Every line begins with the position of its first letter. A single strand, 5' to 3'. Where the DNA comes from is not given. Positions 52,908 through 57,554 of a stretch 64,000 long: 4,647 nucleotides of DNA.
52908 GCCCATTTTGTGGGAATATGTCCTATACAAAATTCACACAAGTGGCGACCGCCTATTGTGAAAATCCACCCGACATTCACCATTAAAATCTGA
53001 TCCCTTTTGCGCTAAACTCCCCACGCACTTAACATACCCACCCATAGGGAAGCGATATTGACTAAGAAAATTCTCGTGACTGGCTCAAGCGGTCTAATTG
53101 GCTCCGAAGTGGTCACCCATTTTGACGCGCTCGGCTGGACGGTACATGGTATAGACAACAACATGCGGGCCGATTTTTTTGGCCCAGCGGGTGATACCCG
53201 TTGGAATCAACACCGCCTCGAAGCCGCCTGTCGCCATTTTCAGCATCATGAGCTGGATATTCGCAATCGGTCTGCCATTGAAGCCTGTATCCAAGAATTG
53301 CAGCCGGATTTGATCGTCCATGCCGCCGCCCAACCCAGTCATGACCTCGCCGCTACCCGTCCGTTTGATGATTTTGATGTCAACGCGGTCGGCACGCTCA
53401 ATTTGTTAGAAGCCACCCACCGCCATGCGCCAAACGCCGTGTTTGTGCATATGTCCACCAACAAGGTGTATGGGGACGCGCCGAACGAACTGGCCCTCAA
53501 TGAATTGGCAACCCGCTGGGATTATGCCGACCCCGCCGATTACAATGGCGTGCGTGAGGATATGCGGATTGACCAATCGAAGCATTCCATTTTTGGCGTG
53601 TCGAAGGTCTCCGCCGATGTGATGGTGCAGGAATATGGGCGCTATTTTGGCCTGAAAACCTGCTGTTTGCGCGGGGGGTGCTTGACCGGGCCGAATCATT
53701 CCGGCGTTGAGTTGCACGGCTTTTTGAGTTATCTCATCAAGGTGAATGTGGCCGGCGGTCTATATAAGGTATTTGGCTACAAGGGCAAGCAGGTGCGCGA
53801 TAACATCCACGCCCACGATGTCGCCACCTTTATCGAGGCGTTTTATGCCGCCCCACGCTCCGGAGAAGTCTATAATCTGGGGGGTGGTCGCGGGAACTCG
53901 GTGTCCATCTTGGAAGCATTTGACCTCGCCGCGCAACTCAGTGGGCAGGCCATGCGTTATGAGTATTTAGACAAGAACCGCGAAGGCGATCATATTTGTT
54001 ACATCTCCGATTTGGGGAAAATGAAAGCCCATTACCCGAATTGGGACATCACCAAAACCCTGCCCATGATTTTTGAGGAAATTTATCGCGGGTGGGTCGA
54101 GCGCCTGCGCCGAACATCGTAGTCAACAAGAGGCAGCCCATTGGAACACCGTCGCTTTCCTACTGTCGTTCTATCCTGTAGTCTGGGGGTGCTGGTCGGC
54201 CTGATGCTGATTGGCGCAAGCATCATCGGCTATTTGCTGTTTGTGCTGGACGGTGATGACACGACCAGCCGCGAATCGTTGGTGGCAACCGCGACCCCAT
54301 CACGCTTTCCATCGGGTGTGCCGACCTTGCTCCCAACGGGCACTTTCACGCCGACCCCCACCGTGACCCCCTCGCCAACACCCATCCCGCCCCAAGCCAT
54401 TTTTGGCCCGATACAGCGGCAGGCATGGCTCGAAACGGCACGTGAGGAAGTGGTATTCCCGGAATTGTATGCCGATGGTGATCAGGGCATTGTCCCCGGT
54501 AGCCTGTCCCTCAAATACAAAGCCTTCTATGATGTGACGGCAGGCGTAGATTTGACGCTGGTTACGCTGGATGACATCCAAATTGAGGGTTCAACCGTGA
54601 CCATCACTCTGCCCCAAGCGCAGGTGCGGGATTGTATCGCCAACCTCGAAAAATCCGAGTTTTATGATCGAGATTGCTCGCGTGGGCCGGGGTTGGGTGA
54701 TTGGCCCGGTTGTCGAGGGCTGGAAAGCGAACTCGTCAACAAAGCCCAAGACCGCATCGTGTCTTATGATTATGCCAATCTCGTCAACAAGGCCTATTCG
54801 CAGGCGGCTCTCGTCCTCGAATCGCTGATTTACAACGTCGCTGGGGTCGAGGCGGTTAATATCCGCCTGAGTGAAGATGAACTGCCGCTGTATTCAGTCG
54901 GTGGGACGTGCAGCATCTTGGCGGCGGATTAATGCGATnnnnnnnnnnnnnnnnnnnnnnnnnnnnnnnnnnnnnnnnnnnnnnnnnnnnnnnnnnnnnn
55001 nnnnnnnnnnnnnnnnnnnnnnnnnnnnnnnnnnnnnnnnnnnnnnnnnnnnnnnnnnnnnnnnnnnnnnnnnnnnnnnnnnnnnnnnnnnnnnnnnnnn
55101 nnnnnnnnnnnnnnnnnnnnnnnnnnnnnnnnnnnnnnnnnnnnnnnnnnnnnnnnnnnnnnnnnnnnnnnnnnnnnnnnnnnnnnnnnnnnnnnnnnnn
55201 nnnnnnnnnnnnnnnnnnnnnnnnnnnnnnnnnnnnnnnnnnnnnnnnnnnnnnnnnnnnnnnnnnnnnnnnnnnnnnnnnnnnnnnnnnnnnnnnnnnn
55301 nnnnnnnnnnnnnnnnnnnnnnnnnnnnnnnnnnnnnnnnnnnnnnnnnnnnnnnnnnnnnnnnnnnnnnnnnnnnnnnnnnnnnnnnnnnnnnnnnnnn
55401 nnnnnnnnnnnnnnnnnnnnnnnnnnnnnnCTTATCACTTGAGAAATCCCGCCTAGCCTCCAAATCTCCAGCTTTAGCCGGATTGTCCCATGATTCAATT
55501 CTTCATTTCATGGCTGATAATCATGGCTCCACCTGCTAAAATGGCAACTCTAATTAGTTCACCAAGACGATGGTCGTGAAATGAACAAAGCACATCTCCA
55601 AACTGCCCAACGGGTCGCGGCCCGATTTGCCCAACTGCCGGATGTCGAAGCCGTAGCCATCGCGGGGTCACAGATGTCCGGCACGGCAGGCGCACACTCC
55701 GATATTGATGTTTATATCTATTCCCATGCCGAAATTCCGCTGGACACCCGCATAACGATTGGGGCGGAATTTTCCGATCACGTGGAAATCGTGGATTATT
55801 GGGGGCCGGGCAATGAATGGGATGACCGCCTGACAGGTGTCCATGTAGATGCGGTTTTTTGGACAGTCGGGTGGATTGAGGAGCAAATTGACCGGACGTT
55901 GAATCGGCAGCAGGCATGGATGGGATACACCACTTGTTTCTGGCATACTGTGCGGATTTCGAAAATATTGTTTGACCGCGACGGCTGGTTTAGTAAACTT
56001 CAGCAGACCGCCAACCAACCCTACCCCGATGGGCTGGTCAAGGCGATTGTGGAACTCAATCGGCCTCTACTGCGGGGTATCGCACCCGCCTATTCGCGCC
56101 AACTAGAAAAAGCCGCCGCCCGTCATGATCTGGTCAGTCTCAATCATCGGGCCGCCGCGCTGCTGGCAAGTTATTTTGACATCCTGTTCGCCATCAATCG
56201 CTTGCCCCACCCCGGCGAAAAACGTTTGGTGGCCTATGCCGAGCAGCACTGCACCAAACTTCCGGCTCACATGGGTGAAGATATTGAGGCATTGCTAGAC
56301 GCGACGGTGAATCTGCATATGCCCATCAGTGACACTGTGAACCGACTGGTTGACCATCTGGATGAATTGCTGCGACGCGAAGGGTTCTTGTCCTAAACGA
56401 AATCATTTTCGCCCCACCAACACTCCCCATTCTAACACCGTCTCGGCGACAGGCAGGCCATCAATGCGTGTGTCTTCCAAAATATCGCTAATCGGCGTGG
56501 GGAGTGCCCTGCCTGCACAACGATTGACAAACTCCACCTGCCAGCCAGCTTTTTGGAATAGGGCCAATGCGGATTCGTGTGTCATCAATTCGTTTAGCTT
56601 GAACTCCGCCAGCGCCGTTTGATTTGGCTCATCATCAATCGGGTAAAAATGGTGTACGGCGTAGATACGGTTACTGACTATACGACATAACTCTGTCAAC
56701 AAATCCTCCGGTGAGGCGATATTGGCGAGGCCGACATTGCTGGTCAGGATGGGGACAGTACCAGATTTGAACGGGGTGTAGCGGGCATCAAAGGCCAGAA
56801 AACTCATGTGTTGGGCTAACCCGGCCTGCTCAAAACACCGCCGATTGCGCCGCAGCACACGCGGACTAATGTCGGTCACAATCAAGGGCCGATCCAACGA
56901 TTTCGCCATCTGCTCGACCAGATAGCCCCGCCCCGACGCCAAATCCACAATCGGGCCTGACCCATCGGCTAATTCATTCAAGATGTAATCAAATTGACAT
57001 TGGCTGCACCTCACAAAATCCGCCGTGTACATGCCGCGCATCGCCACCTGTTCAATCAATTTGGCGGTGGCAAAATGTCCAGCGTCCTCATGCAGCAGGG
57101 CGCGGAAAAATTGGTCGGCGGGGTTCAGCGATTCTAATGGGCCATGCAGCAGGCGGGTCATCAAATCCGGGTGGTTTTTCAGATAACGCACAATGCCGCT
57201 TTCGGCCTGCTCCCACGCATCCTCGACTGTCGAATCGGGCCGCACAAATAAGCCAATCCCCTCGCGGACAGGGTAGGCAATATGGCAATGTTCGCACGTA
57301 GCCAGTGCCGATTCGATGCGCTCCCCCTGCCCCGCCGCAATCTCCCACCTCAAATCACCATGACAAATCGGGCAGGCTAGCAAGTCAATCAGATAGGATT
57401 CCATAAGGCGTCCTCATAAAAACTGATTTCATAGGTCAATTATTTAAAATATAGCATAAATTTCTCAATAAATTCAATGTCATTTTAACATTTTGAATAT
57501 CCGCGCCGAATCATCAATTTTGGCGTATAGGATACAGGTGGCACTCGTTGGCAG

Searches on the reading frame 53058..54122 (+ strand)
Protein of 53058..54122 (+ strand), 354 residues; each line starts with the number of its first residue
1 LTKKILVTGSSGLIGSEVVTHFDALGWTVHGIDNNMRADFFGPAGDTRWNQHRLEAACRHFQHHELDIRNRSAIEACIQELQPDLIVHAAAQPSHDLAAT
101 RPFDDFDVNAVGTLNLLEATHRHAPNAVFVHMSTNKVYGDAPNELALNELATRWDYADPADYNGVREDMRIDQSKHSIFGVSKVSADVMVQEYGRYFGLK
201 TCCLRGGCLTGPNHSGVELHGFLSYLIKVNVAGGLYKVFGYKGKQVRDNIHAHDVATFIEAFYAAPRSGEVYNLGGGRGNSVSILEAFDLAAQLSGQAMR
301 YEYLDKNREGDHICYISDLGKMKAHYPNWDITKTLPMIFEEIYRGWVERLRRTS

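Call 38: search_protein_families(library=pfam, proteins=[window:53058-54122:+], max_evalue=0.00001)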
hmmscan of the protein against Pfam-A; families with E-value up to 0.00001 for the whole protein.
window:53058-54122:+ (354 aa): 6 families
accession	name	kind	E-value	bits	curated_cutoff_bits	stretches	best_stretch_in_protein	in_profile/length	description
PF01370.27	Epimerase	-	1.3e-41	143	20.9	1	5-275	1-240/240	NAD dependent epimerase/dehydratase family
PF16363.11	GDP_Man_Dehyd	-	1.2e-28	101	27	1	6-282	1-255/332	GDP-mannose 4,6 dehydratase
PF04321.23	RmlD_sub_bind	-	1.3e-15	57.7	27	1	4-139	2-106/287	RmlD substrate binding domain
PF02719.21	Polysacc_synt_2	-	7.1e-10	39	20.2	1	5-137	1-131/293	Polysaccharide biosynthesis protein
PF01073.25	3Beta_HSD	-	2.4e-08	33.8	22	1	6-144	1-126/280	3-beta hydroxysteroid dehydrogenase/isomerase family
PF07993.18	NAD_binding_4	-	3e-08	33.6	20.1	1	82-244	88-243/258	Male sterility protein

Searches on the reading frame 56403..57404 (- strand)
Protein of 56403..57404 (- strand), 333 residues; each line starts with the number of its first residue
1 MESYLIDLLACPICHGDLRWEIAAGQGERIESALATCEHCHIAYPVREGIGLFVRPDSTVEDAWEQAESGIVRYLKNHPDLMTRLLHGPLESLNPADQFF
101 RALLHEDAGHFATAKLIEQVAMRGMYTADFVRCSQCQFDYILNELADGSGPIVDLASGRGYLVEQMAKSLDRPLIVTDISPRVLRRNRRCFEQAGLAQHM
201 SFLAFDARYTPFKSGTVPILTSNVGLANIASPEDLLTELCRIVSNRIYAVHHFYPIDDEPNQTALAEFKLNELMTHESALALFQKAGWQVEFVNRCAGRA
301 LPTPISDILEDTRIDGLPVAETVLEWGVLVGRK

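Call 38: search_protein_families(library=pfam, proteins=[window:56403-57404:-], max_evalue=0.00001)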
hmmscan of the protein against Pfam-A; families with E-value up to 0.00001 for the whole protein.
window:56403-57404:- (333 aa): 3 families
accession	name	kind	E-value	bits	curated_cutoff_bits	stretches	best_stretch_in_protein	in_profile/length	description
PF13649.12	Methyltransf_25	-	9.1e-10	39.5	27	1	152-243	1-93/97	Methyltransferase domain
PF08241.18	Methyltransf_11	-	1.3e-08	35.8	21.2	1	153-244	1-88/95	Methyltransferase domain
PF03966.22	Trm112p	-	1.8e-08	34.6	22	1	4-49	3-40/40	Trm112p-like protein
